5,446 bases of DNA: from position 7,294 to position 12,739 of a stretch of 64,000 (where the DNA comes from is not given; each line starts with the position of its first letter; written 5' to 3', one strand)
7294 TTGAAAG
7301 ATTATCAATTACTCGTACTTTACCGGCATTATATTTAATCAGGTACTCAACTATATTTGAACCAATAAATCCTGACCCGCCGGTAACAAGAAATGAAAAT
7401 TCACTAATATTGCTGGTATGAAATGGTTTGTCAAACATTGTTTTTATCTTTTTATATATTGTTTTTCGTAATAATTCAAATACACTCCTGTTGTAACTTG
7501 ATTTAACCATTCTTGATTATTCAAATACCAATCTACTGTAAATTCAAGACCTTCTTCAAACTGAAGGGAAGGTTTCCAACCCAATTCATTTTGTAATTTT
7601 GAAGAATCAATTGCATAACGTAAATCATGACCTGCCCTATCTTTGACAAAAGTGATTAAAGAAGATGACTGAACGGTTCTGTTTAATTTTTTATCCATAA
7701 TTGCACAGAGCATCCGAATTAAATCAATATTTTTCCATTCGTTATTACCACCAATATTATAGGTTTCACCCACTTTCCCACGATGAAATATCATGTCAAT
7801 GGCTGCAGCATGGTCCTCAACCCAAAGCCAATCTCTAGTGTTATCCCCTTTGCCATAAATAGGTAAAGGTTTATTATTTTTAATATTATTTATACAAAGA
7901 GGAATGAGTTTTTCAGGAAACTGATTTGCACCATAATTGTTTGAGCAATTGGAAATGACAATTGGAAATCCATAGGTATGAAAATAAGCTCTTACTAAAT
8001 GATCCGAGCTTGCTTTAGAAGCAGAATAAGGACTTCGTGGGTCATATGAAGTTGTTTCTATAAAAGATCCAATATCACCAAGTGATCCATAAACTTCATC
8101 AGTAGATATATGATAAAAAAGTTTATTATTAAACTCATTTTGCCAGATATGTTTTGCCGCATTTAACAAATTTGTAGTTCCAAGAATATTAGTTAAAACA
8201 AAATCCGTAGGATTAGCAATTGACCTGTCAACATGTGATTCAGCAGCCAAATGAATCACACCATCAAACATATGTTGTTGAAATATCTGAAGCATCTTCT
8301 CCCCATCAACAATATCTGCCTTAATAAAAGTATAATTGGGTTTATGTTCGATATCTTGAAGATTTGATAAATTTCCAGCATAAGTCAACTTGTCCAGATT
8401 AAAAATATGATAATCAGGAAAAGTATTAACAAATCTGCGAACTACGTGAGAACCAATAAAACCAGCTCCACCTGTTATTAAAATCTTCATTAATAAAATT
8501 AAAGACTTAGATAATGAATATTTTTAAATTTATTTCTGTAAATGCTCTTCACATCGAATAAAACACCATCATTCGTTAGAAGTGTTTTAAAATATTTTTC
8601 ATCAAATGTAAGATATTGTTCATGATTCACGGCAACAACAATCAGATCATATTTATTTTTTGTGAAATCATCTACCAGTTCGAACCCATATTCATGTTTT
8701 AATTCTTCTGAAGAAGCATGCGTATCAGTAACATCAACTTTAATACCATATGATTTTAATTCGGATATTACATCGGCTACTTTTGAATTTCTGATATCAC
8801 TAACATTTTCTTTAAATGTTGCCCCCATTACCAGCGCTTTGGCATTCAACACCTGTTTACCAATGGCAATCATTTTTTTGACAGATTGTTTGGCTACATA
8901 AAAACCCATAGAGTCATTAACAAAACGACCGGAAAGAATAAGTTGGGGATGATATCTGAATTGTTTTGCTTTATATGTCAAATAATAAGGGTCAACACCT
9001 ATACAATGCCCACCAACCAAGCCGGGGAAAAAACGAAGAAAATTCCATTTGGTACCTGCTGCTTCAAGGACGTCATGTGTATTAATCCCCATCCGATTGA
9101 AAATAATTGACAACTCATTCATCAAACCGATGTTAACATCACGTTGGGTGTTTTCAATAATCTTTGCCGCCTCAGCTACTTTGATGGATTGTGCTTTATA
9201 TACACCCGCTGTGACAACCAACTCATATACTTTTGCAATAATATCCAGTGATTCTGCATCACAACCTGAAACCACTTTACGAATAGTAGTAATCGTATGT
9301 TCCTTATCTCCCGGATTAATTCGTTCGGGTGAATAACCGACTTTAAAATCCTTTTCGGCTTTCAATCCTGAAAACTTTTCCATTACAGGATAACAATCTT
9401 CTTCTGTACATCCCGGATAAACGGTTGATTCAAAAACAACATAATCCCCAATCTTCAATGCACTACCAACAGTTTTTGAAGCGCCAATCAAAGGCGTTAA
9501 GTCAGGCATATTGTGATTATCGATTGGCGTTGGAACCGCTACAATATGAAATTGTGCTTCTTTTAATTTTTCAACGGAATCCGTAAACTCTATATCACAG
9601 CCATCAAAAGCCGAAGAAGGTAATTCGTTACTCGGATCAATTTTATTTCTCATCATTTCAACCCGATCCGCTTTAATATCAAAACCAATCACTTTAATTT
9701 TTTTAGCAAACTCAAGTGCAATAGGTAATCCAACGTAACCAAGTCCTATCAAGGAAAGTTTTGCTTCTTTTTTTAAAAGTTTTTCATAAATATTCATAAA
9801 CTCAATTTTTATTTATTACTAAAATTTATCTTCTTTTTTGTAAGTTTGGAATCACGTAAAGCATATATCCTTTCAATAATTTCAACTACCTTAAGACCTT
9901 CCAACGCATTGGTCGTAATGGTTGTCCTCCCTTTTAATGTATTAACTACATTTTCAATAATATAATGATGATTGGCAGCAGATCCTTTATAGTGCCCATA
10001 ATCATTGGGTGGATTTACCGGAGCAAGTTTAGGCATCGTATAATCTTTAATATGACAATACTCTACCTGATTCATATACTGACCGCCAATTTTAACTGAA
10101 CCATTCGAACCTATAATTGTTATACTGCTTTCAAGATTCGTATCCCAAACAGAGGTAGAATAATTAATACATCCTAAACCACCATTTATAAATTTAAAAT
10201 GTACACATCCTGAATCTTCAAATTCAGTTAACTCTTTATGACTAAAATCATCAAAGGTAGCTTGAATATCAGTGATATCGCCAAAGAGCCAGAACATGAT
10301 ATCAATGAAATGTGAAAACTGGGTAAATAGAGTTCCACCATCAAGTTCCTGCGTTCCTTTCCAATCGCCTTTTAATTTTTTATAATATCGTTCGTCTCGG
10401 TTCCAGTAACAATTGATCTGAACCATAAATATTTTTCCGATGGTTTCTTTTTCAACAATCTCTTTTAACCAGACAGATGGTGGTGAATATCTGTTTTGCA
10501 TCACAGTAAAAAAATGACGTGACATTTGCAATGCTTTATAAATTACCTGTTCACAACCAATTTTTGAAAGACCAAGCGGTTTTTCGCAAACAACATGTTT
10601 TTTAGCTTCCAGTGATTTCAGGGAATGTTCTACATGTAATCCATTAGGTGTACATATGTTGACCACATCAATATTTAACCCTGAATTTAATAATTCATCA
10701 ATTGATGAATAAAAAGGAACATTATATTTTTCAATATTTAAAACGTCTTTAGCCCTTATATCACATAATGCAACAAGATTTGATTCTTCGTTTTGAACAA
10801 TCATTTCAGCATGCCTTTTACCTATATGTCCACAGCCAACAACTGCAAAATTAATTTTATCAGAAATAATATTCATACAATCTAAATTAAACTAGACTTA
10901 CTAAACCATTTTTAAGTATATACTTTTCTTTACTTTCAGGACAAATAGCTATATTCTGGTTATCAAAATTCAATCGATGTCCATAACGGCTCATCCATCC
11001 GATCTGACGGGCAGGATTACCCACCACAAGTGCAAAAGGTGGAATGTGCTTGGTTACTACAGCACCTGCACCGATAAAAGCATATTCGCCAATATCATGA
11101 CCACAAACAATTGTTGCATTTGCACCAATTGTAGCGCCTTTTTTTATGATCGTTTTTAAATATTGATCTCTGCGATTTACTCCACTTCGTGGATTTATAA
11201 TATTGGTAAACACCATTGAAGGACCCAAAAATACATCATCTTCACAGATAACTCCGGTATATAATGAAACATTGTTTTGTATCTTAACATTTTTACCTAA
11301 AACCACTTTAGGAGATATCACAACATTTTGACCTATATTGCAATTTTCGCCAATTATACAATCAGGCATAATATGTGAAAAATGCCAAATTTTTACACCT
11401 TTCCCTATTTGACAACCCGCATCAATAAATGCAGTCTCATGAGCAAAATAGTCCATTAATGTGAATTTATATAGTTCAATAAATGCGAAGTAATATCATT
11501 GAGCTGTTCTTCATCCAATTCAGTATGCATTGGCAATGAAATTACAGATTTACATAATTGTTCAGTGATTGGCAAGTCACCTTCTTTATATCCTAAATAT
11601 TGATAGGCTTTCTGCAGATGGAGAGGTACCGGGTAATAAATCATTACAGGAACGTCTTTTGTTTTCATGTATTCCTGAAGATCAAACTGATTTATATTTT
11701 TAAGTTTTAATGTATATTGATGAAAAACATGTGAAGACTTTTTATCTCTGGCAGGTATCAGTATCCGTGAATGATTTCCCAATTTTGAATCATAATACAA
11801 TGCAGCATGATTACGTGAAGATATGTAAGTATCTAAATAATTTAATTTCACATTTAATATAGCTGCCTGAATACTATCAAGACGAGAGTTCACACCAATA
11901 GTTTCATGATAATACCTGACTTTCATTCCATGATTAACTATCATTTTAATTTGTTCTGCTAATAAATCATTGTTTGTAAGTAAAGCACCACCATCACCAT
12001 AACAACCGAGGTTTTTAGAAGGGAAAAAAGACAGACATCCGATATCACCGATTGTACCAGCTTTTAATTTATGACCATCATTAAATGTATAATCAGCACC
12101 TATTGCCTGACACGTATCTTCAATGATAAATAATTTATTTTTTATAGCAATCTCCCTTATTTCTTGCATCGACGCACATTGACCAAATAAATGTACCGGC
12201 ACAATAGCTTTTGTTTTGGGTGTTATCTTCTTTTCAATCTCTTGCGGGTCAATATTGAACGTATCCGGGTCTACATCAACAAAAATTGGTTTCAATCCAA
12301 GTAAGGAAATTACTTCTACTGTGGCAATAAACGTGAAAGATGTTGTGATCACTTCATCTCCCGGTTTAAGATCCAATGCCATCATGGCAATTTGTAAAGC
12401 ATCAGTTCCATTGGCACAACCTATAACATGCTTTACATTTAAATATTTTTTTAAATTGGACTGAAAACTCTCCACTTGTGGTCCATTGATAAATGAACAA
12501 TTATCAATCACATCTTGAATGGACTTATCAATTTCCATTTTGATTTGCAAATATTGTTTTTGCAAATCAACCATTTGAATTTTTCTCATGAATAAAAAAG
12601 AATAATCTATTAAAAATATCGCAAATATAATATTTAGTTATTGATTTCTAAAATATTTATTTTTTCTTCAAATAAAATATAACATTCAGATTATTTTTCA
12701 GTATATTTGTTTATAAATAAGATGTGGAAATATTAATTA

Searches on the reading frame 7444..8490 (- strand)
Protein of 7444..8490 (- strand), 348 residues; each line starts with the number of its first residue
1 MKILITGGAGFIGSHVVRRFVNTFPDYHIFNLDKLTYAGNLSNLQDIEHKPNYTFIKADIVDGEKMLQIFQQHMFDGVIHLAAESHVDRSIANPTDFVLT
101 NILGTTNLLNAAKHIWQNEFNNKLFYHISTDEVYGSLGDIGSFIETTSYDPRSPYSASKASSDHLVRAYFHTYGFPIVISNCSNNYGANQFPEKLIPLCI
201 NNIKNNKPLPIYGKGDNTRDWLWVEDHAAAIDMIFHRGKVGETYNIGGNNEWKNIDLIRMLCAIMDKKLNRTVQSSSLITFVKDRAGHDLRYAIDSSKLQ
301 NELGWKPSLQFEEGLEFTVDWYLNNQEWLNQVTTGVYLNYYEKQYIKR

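Call 77: search_protein_families(library=pfam, proteins=[window:7444-8490:-], max_evalue=0.00001)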
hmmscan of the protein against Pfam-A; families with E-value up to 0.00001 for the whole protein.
window:7444-8490:- (348 aa): 6 families
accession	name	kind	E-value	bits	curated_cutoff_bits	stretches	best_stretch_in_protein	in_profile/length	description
PF16363.11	GDP_Man_Dehyd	-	1e-92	311.6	27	1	4-316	1-330/332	GDP-mannose 4,6 dehydratase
PF01370.27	Epimerase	-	2.5e-65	220.7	20.9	1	3-247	1-240/240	NAD dependent epimerase/dehydratase family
PF02719.21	Polysacc_synt_2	-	2.2e-17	63.7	20.2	1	3-131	1-129/293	Polysaccharide biosynthesis protein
PF01073.25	3Beta_HSD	-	2.5e-13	50.1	22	1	4-230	1-224/280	3-beta hydroxysteroid dehydrogenase/isomerase family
PF04321.23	RmlD_sub_bind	-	6.1e-13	48.9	27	1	1-172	1-142/287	RmlD substrate binding domain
PF07993.18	NAD_binding_4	-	1e-11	44.9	20.1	1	5-184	1-206/258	Male sterility protein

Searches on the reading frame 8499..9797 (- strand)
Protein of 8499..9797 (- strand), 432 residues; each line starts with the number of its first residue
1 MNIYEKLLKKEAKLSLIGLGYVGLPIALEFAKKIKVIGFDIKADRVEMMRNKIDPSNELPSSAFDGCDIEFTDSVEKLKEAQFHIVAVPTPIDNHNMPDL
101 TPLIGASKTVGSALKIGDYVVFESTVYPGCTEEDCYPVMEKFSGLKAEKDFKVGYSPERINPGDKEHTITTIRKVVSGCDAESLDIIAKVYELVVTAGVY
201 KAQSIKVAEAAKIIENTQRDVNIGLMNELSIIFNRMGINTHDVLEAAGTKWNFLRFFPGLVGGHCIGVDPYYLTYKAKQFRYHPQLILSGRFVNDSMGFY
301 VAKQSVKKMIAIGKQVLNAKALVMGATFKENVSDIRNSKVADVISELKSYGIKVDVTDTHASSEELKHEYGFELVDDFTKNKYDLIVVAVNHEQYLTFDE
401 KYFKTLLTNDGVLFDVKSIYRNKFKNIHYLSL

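Call 77: search_protein_families(library=pfam, proteins=[window:8499-9797:-], max_evalue=0.00001)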
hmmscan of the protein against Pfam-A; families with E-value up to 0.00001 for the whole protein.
window:8499-9797:- (432 aa): 3 families
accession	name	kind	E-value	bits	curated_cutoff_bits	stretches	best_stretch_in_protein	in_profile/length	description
PF03721.20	UDPG_MGDP_dh_N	-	2.6e-29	102.6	27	1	13-185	2-181/187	UDP-glucose/GDP-mannose dehydrogenase family, NAD binding domain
PF00984.24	UDPG_MGDP_dh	-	1.2e-23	83.4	25.4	1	207-295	2-93/94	UDP-glucose/GDP-mannose dehydrogenase family, central domain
PF03720.21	UDPG_MGDP_dh_C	-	5.5e-22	78.5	30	1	322-421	1-102/103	UDP-glucose/GDP-mannose dehydrogenase family, UDP binding domain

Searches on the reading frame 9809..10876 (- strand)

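Call 77: search_protein_families(library=pfam, proteins=[window:9809-10876:-], max_evalue=0.00001)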
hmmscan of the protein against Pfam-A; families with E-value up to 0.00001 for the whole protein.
window:9809-10876:- (355 aa): 3 families
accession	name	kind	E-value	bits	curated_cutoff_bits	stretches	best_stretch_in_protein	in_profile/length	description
PF01408.29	GFO_IDH_MocA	-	9.8e-26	91.2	24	1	8-115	1-109/120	Oxidoreductase family, NAD-binding Rossmann fold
PF22725.1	GFO_IDH_MocA_C3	-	1.3e-21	77.3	27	1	137-261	4-123/124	GFO/IDH/MocA C-terminal domain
PF02894.22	GFO_IDH_MocA_C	-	1e-18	68.4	22.9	1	138-338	1-207/218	Oxidoreductase family, C-terminal alpha/beta domain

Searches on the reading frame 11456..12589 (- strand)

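Call 77: search_protein_families(library=pfam, proteins=[window:11456-12589:-], max_evalue=0.00001)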
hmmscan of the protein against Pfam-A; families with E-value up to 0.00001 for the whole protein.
window:11456-12589:- (377 aa): 4 families
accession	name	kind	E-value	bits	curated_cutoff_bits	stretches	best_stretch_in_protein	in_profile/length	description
PF01041.23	DegT_DnrJ_EryC1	-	5.6e-118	394.7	19.8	1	16-369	3-358/360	DegT/DnrJ/EryC1/StrS aminotransferase family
PF00155.27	Aminotran_1_2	-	5.4e-09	36.1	19.7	1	39-219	44-246/361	Aminotransferase class I and II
PF00266.25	Aminotran_5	-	1.6e-07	31.1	21.5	1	38-164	44-181/371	Aminotransferase class-V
PF01212.27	Beta_elim_lyase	-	3.1e-06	27.2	27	1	32-225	27-231/288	Beta-eliminating lyase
